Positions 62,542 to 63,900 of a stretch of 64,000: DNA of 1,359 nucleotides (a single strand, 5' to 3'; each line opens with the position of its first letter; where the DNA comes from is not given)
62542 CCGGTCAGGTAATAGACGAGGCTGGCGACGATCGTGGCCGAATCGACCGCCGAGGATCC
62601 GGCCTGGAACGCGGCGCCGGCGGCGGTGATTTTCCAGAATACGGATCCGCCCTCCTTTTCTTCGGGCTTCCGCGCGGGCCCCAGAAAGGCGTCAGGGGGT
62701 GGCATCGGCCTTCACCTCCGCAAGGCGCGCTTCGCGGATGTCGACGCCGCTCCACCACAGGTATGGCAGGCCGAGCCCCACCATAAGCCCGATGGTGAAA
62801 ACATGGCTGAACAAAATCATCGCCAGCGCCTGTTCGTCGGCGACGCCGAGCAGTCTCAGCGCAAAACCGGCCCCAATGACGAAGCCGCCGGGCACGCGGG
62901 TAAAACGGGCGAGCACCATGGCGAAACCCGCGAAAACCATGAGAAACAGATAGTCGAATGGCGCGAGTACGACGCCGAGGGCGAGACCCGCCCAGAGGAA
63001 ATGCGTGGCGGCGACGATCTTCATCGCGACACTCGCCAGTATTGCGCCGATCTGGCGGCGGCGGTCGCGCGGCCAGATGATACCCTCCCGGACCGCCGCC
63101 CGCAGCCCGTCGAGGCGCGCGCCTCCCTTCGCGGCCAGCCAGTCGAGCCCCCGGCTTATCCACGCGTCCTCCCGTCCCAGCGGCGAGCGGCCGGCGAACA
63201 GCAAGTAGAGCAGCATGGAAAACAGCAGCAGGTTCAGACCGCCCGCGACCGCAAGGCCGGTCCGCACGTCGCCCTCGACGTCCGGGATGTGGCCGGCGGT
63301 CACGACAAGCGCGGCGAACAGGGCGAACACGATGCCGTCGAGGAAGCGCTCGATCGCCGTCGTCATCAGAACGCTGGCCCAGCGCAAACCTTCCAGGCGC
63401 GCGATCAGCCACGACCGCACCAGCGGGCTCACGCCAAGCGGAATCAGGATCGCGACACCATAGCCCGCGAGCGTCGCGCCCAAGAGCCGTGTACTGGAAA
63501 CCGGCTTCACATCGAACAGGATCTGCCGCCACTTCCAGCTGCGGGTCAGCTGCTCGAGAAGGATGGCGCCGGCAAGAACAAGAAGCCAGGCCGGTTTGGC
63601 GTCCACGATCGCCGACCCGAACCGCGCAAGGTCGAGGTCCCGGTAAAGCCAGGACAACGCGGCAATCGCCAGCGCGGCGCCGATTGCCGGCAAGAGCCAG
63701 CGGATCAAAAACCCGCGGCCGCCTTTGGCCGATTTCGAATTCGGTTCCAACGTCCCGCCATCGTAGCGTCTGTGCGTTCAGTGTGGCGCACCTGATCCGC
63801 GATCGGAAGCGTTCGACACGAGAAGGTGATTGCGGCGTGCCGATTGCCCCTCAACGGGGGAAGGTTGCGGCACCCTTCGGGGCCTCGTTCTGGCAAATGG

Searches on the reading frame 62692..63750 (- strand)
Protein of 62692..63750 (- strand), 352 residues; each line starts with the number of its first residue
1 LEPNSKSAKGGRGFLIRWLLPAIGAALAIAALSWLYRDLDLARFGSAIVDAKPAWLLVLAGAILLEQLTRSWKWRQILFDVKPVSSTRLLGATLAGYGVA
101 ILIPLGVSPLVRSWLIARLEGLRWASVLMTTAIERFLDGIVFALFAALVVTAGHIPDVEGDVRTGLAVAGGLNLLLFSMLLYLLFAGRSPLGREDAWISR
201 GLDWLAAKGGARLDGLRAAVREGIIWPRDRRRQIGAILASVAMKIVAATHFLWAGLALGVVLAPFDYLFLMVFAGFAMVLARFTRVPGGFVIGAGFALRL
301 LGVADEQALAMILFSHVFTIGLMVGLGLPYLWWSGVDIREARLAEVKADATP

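Call 63: search_protein_families(library=pfam, proteins=[window:62692-63750:-])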
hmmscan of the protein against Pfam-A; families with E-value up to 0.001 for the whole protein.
window:62692-63750:- (352 aa): 1 family
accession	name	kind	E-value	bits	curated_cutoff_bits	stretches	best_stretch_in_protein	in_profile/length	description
PF03706.18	LPG_synthase_TM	-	1.6e-23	84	33.4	1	23-327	3-302/302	Lysylphosphatidylglycerol synthase TM region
